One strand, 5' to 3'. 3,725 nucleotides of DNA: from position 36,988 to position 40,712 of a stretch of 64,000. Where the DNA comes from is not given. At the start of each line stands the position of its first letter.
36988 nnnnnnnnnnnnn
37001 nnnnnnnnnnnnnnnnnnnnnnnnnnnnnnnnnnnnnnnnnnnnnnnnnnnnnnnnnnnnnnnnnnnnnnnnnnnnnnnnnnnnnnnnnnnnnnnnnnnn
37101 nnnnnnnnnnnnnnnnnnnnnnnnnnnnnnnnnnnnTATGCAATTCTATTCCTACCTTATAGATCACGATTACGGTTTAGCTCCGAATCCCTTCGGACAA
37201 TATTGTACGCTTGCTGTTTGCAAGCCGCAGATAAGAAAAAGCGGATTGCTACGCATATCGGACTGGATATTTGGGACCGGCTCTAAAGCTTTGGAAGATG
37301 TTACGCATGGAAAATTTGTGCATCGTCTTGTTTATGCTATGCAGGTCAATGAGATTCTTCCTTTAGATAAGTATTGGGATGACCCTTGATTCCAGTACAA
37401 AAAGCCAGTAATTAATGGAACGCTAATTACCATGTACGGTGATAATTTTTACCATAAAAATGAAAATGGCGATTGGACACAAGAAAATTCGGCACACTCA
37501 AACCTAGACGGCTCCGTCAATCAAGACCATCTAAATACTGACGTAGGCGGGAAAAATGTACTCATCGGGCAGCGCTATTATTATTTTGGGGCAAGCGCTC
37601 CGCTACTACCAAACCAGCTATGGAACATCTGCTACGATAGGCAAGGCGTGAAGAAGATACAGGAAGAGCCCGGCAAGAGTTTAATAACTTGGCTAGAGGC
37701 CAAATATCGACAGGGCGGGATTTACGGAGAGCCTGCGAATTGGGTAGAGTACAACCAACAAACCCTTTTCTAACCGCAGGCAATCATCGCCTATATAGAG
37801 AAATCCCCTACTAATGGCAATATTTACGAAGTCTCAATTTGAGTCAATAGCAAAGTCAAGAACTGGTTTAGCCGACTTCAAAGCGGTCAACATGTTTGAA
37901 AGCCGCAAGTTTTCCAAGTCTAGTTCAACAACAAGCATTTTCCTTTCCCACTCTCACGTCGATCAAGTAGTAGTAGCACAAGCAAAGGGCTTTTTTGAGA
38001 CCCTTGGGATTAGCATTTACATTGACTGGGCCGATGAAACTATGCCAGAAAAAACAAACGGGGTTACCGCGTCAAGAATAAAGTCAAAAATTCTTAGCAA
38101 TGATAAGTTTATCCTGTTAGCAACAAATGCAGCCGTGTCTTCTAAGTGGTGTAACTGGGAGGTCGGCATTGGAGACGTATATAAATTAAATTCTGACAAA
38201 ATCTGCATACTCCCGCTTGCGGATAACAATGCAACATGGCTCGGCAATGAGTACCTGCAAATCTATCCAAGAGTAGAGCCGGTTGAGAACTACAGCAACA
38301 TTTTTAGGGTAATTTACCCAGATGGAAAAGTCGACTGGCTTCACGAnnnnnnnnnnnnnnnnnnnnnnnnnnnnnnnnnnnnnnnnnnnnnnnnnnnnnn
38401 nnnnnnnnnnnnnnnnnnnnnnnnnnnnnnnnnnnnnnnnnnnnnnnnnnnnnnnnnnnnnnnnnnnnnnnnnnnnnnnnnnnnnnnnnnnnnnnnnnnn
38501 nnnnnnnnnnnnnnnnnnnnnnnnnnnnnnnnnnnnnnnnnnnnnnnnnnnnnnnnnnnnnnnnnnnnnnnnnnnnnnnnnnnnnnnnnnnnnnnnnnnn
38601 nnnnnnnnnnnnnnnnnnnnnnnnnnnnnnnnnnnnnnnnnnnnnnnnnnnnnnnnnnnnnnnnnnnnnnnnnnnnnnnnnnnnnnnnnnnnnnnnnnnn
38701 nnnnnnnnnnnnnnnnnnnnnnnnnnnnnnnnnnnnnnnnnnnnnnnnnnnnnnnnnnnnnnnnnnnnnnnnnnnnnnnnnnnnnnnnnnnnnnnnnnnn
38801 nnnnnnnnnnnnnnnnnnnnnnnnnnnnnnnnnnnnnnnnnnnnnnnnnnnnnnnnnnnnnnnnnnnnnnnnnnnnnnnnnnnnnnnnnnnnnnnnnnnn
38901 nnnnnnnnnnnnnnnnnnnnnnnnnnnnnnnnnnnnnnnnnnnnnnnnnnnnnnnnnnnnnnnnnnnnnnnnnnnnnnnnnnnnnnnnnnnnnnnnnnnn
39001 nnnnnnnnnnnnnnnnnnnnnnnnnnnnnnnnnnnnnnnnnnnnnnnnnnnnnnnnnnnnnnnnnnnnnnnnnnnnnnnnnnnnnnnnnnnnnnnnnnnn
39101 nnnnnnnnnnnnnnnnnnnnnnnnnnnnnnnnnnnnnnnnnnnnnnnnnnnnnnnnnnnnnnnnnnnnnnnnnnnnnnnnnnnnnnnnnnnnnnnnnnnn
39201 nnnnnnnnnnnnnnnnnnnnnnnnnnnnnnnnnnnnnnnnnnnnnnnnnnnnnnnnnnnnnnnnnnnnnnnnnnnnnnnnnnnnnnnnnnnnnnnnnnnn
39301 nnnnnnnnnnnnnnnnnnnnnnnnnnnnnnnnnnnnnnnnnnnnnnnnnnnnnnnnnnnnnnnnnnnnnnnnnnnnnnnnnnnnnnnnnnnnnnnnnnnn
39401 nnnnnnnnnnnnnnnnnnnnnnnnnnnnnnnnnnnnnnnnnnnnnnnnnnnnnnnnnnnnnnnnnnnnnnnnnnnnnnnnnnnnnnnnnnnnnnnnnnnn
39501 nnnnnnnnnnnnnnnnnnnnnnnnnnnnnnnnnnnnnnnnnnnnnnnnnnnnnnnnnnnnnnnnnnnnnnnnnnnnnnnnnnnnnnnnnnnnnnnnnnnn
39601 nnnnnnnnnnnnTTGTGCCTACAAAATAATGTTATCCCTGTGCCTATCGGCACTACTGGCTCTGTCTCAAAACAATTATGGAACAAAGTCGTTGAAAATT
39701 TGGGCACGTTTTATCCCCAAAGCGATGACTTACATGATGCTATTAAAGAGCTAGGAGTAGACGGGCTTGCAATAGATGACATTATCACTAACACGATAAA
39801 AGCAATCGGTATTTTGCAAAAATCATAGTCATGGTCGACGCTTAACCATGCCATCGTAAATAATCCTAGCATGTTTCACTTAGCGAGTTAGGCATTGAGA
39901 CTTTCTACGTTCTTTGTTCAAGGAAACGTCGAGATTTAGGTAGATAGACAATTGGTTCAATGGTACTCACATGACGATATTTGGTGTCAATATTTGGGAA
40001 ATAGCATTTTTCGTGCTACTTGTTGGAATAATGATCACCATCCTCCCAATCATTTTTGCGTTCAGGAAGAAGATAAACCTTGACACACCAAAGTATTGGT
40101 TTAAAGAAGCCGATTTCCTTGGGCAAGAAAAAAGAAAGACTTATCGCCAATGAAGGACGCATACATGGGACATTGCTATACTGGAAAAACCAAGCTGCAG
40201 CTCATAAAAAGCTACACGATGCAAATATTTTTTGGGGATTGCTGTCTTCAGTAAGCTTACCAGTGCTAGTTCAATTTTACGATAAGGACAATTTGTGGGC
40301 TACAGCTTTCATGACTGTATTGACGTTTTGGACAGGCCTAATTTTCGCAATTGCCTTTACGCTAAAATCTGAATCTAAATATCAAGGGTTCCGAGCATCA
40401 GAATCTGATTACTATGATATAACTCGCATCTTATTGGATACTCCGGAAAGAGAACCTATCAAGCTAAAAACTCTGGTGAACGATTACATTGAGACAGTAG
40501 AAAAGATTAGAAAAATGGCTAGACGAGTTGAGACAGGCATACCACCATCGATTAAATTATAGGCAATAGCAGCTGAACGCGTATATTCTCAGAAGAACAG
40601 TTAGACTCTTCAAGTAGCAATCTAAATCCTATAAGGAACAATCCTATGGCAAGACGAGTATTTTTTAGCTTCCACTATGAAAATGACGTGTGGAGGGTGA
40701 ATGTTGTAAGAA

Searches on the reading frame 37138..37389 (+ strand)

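Call 3: search_protein_families(library=pfam, proteins=[window:37138-37389:+], max_evalue=0.01)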
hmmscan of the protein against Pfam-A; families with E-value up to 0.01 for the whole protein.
window:37138-37389:+ (83 aa): 1 family
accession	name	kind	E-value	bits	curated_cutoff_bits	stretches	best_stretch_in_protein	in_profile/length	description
PF18753.6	Nmad2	-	1.3e-28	100.4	26.1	1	2-83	3-77/200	Nucleotide modification associated domain 2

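Call 4: search_protein_families(library=padloc, proteins=[window:37138-37389:+], max_evalue=0.01)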
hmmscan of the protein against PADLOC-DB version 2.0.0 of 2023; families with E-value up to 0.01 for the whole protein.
window:37138-37389:+ (83 aa): 0 families

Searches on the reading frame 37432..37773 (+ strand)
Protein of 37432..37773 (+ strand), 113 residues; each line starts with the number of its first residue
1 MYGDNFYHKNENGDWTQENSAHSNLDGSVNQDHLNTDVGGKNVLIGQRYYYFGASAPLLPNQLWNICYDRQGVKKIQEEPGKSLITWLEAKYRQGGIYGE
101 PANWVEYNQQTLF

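Call 3: search_protein_families(library=pfam, proteins=[window:37432-37773:+], max_evalue=0.01)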
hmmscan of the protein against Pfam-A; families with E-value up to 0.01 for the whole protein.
window:37432-37773:+ (113 aa): 1 family
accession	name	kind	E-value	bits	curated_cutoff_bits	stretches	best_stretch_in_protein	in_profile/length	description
PF18753.6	Nmad2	-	3.5e-24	85.9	26.1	1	1-106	93-198/200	Nucleotide modification associated domain 2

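Call 4: search_protein_families(library=padloc, proteins=[window:37432-37773:+], max_evalue=0.01)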
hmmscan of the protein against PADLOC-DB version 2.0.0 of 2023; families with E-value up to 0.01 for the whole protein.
window:37432-37773:+ (113 aa): 1 family
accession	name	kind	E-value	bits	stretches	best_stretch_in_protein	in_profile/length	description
PDLC01427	Csx1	-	0.006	14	1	22-75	160-214/332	CAS-III; associated_signaling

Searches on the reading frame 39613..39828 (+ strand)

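Call 3: search_protein_families(library=pfam, proteins=[window:39613-39828:+], max_evalue=0.01)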
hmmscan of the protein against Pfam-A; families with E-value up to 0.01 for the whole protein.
window:39613-39828:+ (71 aa): 1 family
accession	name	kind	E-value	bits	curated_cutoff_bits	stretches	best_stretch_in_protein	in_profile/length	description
PF18185.7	STALD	-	1e-09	38.6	24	1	5-65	148-208/211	Sir2- and TIR-associating SLOG family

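Call 4: search_protein_families(library=padloc, proteins=[window:39613-39828:+], max_evalue=0.01)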
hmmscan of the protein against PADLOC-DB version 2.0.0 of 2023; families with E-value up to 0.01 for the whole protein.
window:39613-39828:+ (71 aa): 3 families
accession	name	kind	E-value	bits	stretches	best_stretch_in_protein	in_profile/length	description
PDLC00412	ThsA1|ThsA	-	5.2e-12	43.5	1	1-70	244-313/314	STALD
PDLC00407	ThsA1|ThsA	-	2.5e-09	34.3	1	2-70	409-477/478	STALD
PDLC00416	ThsA1|ThsA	-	0.0018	15.9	1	4-63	165-223/226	STALD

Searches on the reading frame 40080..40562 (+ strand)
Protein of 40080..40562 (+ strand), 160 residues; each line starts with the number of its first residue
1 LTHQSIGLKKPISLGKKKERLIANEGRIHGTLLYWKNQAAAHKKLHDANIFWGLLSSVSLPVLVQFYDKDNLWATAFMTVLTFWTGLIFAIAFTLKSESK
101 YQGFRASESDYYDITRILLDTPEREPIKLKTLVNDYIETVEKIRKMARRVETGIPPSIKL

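Call 3: search_protein_families(library=pfam, proteins=[window:40080-40562:+], max_evalue=0.01)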
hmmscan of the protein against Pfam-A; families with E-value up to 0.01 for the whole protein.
window:40080-40562:+ (160 aa): 0 families

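Call 4: search_protein_families(library=padloc, proteins=[window:40080-40562:+], max_evalue=0.01)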
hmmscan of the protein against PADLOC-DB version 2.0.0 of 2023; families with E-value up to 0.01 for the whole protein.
window:40080-40562:+ (160 aa): 0 families

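Call 45: search_protein_families(library=ncbifam, proteins=[window:40080-40559:+], max_evalue=0.001)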
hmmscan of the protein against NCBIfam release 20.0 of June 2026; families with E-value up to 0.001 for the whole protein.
window:40080-40559:+ (160 aa): 0 families

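Call 58: search_protein_families(library=pfam, proteins=[window:40080-40559:+], max_evalue=1)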
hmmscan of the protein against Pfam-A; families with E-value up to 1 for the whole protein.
window:40080-40559:+ (160 aa): 2 families
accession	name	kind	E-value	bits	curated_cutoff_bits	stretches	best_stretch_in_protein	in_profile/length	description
PF04505.17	CD225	-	0.11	13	27.1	1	69-102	3-36/68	Interferon-induced transmembrane protein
PF22990.1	ABHD16_N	-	0.14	12.6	27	1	47-125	39-111/125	Phosphatidylserine Lipase ABHD16 N-terminal domain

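Call 85: find_homologous_proteins(query=window:40080-40559:+, max_evalue=0.01)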
Query window:40080-40559:+ (160 aa): 20 proteins with E <= 0.01 among 79 candidates.
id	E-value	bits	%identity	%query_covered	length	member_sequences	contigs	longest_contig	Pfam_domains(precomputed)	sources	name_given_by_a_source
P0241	1.0e-79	284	84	92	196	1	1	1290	-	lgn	-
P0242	6.2e-72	258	78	92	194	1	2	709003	-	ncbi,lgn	ncbi:MAG: hypothetical protein V4539_01185 [Bacteroidota bacterium]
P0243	2.3e-70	253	77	91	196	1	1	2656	-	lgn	-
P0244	5.5e-68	245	74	92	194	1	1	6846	-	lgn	-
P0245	4.7e-67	242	74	92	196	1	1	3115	-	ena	-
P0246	6.8e-66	239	68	98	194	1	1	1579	-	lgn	-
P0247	1.5e-65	238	71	92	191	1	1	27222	-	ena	-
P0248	3.1e-64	233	63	98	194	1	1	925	-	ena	-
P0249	5.3e-64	233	63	98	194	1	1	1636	-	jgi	-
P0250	8.5e-64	232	64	98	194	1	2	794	-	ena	-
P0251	6.9e-63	229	70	92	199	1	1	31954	-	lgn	-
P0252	2.1e-62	227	69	92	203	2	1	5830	-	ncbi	-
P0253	1.8e-61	224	67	92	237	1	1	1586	-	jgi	-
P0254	6.3e-61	223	66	92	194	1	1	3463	-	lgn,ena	-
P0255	1.6e-60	221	65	93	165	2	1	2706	-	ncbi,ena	-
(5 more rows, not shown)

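Call 87: find_encoding_contigs(protein=P0242, flank=6000, max_places=2)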
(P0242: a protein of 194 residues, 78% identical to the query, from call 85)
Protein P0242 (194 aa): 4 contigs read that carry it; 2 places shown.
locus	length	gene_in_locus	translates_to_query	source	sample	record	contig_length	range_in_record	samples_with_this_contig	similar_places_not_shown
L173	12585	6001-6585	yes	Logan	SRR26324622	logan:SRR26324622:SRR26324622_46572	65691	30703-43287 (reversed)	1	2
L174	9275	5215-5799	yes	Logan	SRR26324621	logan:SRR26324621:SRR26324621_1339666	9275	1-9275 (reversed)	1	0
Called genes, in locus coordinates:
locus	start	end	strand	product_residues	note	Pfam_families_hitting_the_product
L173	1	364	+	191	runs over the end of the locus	-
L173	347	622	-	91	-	-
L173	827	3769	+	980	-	PF02811:PHP, PF07733:DNA_pol3_alpha, PF17657:DNA_pol3_finger, PF14579:HHH_6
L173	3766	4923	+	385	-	PF00817:IMS, PF11799:IMS_C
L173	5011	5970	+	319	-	-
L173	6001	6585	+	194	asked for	-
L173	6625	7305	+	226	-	-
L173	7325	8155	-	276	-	PF02586:SRAP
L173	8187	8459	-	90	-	-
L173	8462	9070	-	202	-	PF13532:2OG-FeII_Oxy_2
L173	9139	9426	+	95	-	-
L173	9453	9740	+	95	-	-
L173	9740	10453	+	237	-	-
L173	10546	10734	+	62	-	-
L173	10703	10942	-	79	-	-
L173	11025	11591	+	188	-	-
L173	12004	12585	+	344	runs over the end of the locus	PF02265:S1-P1_nuclease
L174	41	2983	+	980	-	PF02811:PHP, PF07733:DNA_pol3_alpha, PF17657:DNA_pol3_finger, PF14579:HHH_6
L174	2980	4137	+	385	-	PF00817:IMS, PF11799:IMS_C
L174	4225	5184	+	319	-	-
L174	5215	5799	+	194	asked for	-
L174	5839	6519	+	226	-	-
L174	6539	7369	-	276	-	PF02586:SRAP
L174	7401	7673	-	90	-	-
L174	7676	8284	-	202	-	PF13532:2OG-FeII_Oxy_2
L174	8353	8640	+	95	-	-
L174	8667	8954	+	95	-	-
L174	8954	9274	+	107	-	?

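Call 88: find_encoding_contigs(protein=P0251, flank=6000, max_places=2)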
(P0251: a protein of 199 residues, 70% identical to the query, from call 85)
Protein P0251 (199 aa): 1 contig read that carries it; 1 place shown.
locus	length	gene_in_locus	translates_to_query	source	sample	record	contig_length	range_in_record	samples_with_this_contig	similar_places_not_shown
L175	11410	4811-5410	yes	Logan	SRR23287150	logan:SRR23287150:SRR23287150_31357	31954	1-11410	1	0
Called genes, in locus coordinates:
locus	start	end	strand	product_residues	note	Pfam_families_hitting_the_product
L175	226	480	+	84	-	PF19891:DUF6364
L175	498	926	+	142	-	PF01850:PIN (weak), PF13470:PIN_3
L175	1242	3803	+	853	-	-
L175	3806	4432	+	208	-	PF04326:SLFN_AlbA_2, PF19964:EAD11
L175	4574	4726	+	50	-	-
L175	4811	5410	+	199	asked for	-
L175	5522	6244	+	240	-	-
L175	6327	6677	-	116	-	PF00665:rve, PF13683:rve_3, PF13333:rve_2 (weak)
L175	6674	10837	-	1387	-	PF00656:Peptidase_C14, PF20703:nSTAND1, PF24105:Beta-prop_CAF1B_HIR1, PF24807:WD40_CDC20-Fz, PF25172:Beta-prop_WDR3_2nd, PF25173:Beta-prop_WDR3_1st, PF25174:Beta-prop_THOC3, PF25175:Beta-prop_WDR5, +97 more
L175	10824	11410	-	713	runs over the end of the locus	PF00656:Peptidase_C14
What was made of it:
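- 39971..40562 (+): Frameshifted gene for a ~195-aa membrane protein, inserted between thsA and thsB. Probably not part of the system. In the two contexts examined (L173/L174, L175) no TIR was annotated nearby (calls 87, 88).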
